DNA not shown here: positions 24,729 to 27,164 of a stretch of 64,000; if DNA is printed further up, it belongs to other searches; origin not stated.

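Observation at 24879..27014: PurF-PurN (amidophosphoribosyltransferase / GAR-transformylase) fusion gene inserted into the dcw cluster, compositionally GC-richer than its surroundings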

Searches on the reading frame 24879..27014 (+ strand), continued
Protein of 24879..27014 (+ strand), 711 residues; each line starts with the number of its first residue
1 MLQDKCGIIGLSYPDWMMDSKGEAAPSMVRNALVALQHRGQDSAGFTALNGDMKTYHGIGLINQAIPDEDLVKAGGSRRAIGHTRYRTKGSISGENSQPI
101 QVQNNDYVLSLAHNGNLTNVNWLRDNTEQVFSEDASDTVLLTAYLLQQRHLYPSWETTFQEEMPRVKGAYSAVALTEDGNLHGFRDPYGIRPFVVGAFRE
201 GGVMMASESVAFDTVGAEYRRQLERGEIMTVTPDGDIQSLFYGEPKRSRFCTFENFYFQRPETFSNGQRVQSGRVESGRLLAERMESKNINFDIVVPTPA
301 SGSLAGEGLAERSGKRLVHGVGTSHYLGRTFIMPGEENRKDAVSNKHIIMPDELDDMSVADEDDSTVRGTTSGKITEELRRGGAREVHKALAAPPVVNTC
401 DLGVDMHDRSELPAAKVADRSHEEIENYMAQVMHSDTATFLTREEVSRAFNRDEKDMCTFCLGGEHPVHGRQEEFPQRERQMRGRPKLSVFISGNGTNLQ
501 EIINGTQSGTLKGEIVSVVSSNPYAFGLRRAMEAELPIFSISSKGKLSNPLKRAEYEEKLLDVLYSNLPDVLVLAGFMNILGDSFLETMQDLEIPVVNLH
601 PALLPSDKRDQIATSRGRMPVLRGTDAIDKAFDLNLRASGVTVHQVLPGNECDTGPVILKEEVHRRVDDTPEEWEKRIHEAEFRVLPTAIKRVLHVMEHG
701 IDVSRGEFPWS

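Call 31: find_homologous_proteins(query=A3, max_evalue=1e-30)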
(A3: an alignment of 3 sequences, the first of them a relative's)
Query A3 (3 sequences) (983 aa, profile of the alignment): 8000 proteins with E <= 1e-30 among 8000 candidates; the best 120 are listed.
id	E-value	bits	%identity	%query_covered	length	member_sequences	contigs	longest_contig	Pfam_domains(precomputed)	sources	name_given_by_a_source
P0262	0.0e+0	2061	56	100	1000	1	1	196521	PF18072.7,PF00586.30,PF02769.28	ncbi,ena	-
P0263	0.0e+0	2026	58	95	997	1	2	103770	PF18072.7,PF00586.30,PF02769.28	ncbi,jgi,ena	-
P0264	0.0e+0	1909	99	100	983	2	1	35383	PF18072.7,PF00586.30,PF02769.28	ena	-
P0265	0.0e+0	1843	56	99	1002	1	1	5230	PF18072.7,PF00586.30,PF02769.28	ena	-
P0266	0.0e+0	1812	56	100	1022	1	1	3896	PF18072.7,PF00586.30,PF02769.28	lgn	-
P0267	0.0e+0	1810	58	99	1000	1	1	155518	PF18072.7,PF00586.30,PF02769.28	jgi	jgi:phosphoribosylformylglycinamidine synthase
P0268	0.0e+0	1809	56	100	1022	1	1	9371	PF18072.7,PF00586.30,PF02769.28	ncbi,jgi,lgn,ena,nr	ncbi:phosphoribosylformylglycinamidine synthase [Patescibacteria group bacterium]|nr:phosphoribosylf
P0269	0.0e+0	1809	56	99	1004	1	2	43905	PF18072.7,PF00586.30,PF02769.28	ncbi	-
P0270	0.0e+0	1799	56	99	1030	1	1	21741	PF18072.7,PF00586.30,PF02769.28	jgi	jgi:phosphoribosylformylglycinamidine synthase II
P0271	0.0e+0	1788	55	99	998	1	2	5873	PF18072.7,PF00586.30,PF02769.28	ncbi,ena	-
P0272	0.0e+0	1788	54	99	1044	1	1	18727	PF18072.7,PF00586.30,PF02769.28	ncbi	-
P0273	0.0e+0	1786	56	100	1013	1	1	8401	PF18072.7,PF00586.30,PF02769.28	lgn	-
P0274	0.0e+0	1771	52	99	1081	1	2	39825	PF18072.7,PF00586.30,PF02769.28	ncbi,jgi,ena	-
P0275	0.0e+0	1769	55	99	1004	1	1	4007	PF18072.7,PF00586.30,PF02769.28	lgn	-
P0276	0.0e+0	1766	57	99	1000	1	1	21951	PF18072.7,PF00586.30,PF02769.28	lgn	-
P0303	0.0e+0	1730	54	100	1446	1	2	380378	PF02844.22,PF02843.23,PF18072.7,PF02786.23,PF01071.25,PF00586.30,PF02769.28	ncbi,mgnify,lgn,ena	ncbi:MAG: phosphoribosylamine--glycine ligase [Patescibacteria group bacterium]|mgnify:CR=1 FL=1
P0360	0.0e+0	1683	73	100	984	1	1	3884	PF18072.7,PF00586.30,PF02769.28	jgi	-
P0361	0.0e+0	1682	55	97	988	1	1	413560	PF18072.7,PF00586.30,PF02769.28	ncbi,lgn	-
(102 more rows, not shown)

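Call 36: find_encoding_contigs(protein=P0361, flank=10000, max_places=2)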
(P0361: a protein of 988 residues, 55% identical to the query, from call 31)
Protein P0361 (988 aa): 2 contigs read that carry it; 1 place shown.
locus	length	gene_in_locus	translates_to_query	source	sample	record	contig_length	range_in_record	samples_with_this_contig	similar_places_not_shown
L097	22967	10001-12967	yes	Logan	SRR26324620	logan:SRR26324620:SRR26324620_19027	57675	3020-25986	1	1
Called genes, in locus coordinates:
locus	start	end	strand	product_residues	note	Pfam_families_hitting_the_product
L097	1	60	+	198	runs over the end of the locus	PF01872:RibD_C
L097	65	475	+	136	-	-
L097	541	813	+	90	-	PF14117:DUF4287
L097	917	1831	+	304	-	PF00106:adh_short, PF08659:KR, PF13561:adh_short_C2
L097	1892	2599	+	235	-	PF00106:adh_short, PF08659:KR, PF13561:adh_short_C2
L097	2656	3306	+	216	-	PF02592:Vut_1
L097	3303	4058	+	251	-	PF01996:F420_ligase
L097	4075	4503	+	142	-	PF13420:Acetyltransf_4 (weak), PF00583:Acetyltransf_1, PF13673:Acetyltransf_10, PF13508:Acetyltransf_7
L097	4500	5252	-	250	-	PF03133:TTL (faint), PF14398:ATPgrasp_YheCD (faint), PF02655:ATP-grasp_3, PF08443:RimK, PF07478:Dala_Dala_lig_C, PF14397:ATPgrasp_ST (weak)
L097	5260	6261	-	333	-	PF03462:PCRF, PF00472:RF-1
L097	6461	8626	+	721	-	PF13522:GATase_6, PF13537:GATase_7, PF00156:Pribosyltran, PF00551:Formyl_trans_N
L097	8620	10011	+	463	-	PF02844:GARS_N, PF01071:GARS_A, PF02843:GARS_C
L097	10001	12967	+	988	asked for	PF18072:FGAR-AT_linker, PF00586:AIRS, PF02769:AIRS_C, PF00586:AIRS, PF02769:AIRS_C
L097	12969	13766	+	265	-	PF13507:GATase_5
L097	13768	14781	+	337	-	PF06849:DUF1246, PF02655:ATP-grasp_3, PF02786:CPSase_L_D2 (faint), PF06973:DUF1297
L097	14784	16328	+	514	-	PF02142:MGS, PF01808:AICARFT_IMPCHas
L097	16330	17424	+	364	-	PF06849:DUF1246, PF06973:DUF1297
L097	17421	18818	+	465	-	PF00206:Lyase_1, PF08328:ASL_C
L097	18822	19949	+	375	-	PF22660:RS_preATP-grasp-like, PF02786:CPSase_L_D2, PF02222:ATP-grasp, PF07478:Dala_Dala_lig_C, PF21244:PurT_C (weak), PF17769:PurK_C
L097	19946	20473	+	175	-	PF00731:AIRC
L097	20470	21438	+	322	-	PF01259:SAICAR_synt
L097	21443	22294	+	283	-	PF00892:EamA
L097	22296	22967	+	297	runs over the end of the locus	PF00557:Peptidase_M24 (weak)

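Call 37: find_encoding_contigs(protein=P0303, flank=10000, max_places=2)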
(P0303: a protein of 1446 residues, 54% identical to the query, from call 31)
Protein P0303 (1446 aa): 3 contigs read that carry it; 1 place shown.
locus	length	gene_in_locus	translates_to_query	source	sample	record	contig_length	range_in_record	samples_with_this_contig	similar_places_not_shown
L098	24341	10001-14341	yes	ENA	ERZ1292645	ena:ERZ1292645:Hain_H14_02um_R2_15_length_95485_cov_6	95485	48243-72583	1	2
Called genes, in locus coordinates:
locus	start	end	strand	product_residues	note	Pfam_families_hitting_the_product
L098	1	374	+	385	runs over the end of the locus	-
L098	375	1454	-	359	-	PF00768:Peptidase_S11, PF13354:Beta-lactamase2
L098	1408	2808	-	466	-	PF01336:tRNA_anti-codon, PF00152:tRNA-synt_2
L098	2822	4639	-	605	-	PF01368:DHH, PF02272:DHHA1, PF17768:RecJ_OB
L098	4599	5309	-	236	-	PF12146:Hydrolase_4, PF00561:Abhydrolase_1 (faint), PF12697:Abhydrolase_6 (faint), PF02129:Peptidase_S15 (faint), PF00326:Peptidase_S9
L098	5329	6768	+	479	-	PF01743:PolyA_pol, PF12627:PolyA_pol_RNAbd, PF01966:HD (weak), PF13735:tRNA_NucTran2_2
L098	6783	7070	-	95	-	-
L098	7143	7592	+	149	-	PF09424:YqeY, PF02637:GatB_Yqey (weak)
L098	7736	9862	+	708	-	PF13522:GATase_6, PF13537:GATase_7, PF00156:Pribosyltran (weak), PF00551:Formyl_trans_N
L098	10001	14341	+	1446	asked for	PF02844:GARS_N, PF01071:GARS_A, PF02786:CPSase_L_D2 (weak), PF02843:GARS_C, PF18072:FGAR-AT_linker, PF00586:AIRS, PF02769:AIRS_C, PF02769:AIRS_C, +1 more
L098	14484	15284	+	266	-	PF13507:GATase_5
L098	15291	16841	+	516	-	PF02142:MGS, PF01808:AICARFT_IMPCHas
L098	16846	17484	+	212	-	PF00300:His_Phos_1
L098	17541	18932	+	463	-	PF00206:Lyase_1, PF10397:ADSL_C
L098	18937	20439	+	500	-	PF00731:AIRC, PF01259:SAICAR_synt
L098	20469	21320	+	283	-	PF00892:EamA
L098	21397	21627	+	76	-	-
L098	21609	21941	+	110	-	PF02452:PemK_toxin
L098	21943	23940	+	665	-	PF00586:AIRS, PF02769:AIRS_C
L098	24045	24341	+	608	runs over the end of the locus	PF04041:Glyco_hydro_130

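Call 55: search_protein_representatives(protein=window:24879-27011:+)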
Query: 711 residues. Proteins with E-value up to 0.001 (for the whole library): 13766; up to 1e-10: 5725; up to 1e-30: 1610. The best 150 are listed.
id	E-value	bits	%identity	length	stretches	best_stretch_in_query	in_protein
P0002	0.0e+00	1387.4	83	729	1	1-711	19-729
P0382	8.5e-198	675.5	45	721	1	4-710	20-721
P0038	1.4e-182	625.3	47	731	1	3-710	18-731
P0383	4.9e-182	623.4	43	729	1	20-710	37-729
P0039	3.3e-181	620.7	45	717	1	4-710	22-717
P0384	2.7e-179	614.4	43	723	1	5-710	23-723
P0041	4.0e-168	577.5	44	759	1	5-710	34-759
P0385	2.4e-167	574.9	45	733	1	2-707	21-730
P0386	1.4e-159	549.2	42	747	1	25-710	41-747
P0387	2.8e-132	459.0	37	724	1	18-710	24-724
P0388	6.6e-123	428.0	36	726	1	2-694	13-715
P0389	1.8e-118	413.3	35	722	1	4-696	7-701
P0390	6.3e-118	411.6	36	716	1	32-694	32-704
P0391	2.2e-112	393.2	44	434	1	281-710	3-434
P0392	4.3e-111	389.0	41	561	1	20-500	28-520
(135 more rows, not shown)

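Call 59: find_encoding_contigs(protein=P0146, flank=10000, max_places=2)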
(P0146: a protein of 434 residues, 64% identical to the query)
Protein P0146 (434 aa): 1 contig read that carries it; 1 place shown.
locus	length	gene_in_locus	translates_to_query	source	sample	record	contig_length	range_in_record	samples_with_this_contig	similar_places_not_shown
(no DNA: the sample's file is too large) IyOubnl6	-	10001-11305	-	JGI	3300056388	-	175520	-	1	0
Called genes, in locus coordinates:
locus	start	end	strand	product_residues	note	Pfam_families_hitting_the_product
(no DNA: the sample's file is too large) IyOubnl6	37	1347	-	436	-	PF04775:Bile_Hydr_Trans, PF00326:Peptidase_S9 (faint), PF08840:BAAT_C, PF01738:DLH (weak)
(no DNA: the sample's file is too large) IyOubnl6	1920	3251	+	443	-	PF00266:Aminotran_5, PF01053:Cys_Met_Meta_PP (faint), PF01041:DegT_DnrJ_EryC1 (weak)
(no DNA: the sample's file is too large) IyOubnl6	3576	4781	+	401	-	PF22660:RS_preATP-grasp-like, PF02222:ATP-grasp, PF17769:PurK_C, PF21244:PurT_C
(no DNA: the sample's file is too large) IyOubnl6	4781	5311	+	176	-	PF00731:AIRC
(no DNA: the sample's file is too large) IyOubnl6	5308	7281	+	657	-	PF01259:SAICAR_synt, PF00586:AIRS, PF02769:AIRS_C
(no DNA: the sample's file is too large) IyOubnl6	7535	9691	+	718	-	PF13522:GATase_6, PF13537:GATase_7 (weak), PF00551:Formyl_trans_N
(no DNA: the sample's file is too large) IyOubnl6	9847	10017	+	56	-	-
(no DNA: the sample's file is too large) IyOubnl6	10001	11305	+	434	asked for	PF02844:GARS_N, PF01071:GARS_A, PF02843:GARS_C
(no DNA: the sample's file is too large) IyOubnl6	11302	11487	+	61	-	-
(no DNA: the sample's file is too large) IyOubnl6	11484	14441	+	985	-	PF18072:FGAR-AT_linker, PF00586:AIRS, PF02769:AIRS_C, PF00586:AIRS (weak), PF02769:AIRS_C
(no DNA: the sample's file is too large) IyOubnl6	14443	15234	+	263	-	PF13507:GATase_5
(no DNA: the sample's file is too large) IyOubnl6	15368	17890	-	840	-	PF00072:Response_reg, PF08447:PAS_3, PF08448:PAS_4 (faint), PF08447:PAS_3, PF00990:GGDEF, PF00563:EAL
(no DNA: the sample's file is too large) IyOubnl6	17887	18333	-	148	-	PF00072:Response_reg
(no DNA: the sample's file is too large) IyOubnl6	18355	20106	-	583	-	PF01590:GAF, PF13185:GAF_2, PF00989:PAS, PF08448:PAS_4, PF13188:PAS_8, PF13426:PAS_9, PF00512:HisKA, PF02518:HATPase_c, +1 more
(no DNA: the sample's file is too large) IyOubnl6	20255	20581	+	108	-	-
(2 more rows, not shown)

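Call 63: predict_structure(alignment_id=A1)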
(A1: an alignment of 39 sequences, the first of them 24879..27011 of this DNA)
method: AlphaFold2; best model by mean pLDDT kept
length: 711 residues; sequences in the alignment: 39
mean_pLDDT: 90.1   pTM: 0.91
mean pLDDT of the five models: 90.1, 88.5, 87.9, 87.2, 86.5
residues with pLDDT >= 90: 527; 70-90: 136; 50-70: 28; < 50: 20
segments of 3 or more residues with pLDDT < 50: 1-4, 326-335, 342-344
pLDDT, mean of each block of 10 residues (from residue 1): 61 85 86 77 87 90 89 94 77 85 95 91 94 91 97 96 94 97 95 93 94 94 96 95 92 83 91 96 98 92 94 95 54 45 64 93 87 91 96 91 76 92 97 97 95 90 90 90 94 97 96 97 97 98 92 95 96 94 95 96 91 94 92 96 92 86 95 96 97 95 81 47
secondary structure, 60 per line:
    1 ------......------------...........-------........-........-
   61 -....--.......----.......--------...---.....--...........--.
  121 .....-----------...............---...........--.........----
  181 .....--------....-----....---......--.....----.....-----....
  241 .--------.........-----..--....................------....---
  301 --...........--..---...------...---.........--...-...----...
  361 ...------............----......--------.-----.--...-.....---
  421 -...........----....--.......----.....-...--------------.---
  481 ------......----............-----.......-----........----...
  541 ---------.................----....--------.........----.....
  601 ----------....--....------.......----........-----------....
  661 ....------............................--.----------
elements in order (helices of 4 or more, strands of 3 or more residues): E7-12 H25-35 E43-50 E52-59 H62-65 H68-74 E79-85 E100-104 E107-117 H120-125 H137-151 H155-165 E168-176 E181-185 E194-197 E203-206 H210-215 E218-222 E227-231 E237-241 H252-258 H270-287 E294-297 H303-313 E321-323 H336-344 E347-349 E358-363 H370-381 E386-391 H413-417 H422-432 E437-440 H443-449 E487-492 H497-508 E514-520 H526-533 E538-540 H550-566 E571-574 H583-591 E596-600 E611-614 E617-620 H627-633 E638-645 E657-664 H671-698

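Call 65: fold_search(model_id=the predicted structure, library=pdb)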
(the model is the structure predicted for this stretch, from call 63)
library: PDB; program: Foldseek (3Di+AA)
matches with E <= 10: 1772; with E <= 0.001: 137
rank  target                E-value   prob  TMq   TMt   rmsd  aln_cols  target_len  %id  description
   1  1ao0_A                7.1e-38  1.00  0.57  0.88   3.2       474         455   32  GLUTAMINE PHOSPHORIBOSYLPYROPHOSPHATE (PRPP) AMIDOTRANSFERASE FROM B. SUBTILIS COMPLEXED WITH ADP AND GMP (released 1997-11-12)
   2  1gph_1                1.6e-37  1.00  0.58  0.87   3.6       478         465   32  STRUCTURE OF THE ALLOSTERIC REGULATORY ENZYME OF PURINE BIOSYNTHESIS (released 1994-07-31)
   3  6lbp_A                2.6e-36  1.00  0.58  0.88   3.7       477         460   32  Structure of the Glutamine Phosphoribosylpyrophosphate Amidotransferase from Arabidopsis thaliana (released 2020-04-29)
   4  1ecb_C                6.4e-36  1.00  0.58  0.85   3.1       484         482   31  ESCHERICHIA COLI GLUTAMINE PHOSPHORIBOSYLPYROPHOSPHATE (PRPP) AMIDOTRANSFERASE COMPLEXED WITH 2 GMP, 1 MG PER SUBUNIT (released 1998-04-15)
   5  1ecf_A                1.3e-35  1.00  0.58  0.83   3.0       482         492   32  ESCHERICHIA COLI GLUTAMINE PHOSPHORIBOSYLPYROPHOSPHATE (PRPP) AMIDOTRANSFERASE (released 1996-11-08)
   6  8w7d_A                1.7e-35  1.00  0.55  0.82   3.1       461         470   31  Crystal structure of EcPPAT-FR901483 complex (released 2023-12-13)
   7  1ecb_D                4.3e-35  1.00  0.58  0.86   2.8       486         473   30  ESCHERICHIA COLI GLUTAMINE PHOSPHORIBOSYLPYROPHOSPHATE (PRPP) AMIDOTRANSFERASE COMPLEXED WITH 2 GMP, 1 MG PER SUBUNIT (released 1998-04-15)
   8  8w7d_D                5.4e-35  1.00  0.57  0.85   3.2       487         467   30  Crystal structure of EcPPAT-FR901483 complex (released 2023-12-13)
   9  1ecf_B                8.0e-35  1.00  0.59  0.83   3.0       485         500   31  ESCHERICHIA COLI GLUTAMINE PHOSPHORIBOSYLPYROPHOSPHATE (PRPP) AMIDOTRANSFERASE (released 1996-11-08)
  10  6ott_A                1.3e-34  1.00  0.58  0.82   3.2       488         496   32  Structure of PurF in complex with ppApp (released 2019-11-06)
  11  6czf_A                1.6e-34  1.00  0.58  0.82   3.1       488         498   31  The structure of E. coli PurF in complex with ppGpp-Mg (released 2018-10-10)
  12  1ecb_A                1.9e-34  1.00  0.57  0.84   3.3       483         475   31  ESCHERICHIA COLI GLUTAMINE PHOSPHORIBOSYLPYROPHOSPHATE (PRPP) AMIDOTRANSFERASE COMPLEXED WITH 2 GMP, 1 MG PER SUBUNIT (released 1998-04-15)
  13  8w7d_C                2.9e-34  1.00  0.56  0.85   2.8       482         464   30  Crystal structure of EcPPAT-FR901483 complex (released 2023-12-13)
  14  6czf_B                3.1e-34  1.00  0.58  0.82   3.2       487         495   32  The structure of E. coli PurF in complex with ppGpp-Mg (released 2018-10-10)
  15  6czf_D                3.3e-34  1.00  0.59  0.83   3.1       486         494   32  The structure of E. coli PurF in complex with ppGpp-Mg (released 2018-10-10)
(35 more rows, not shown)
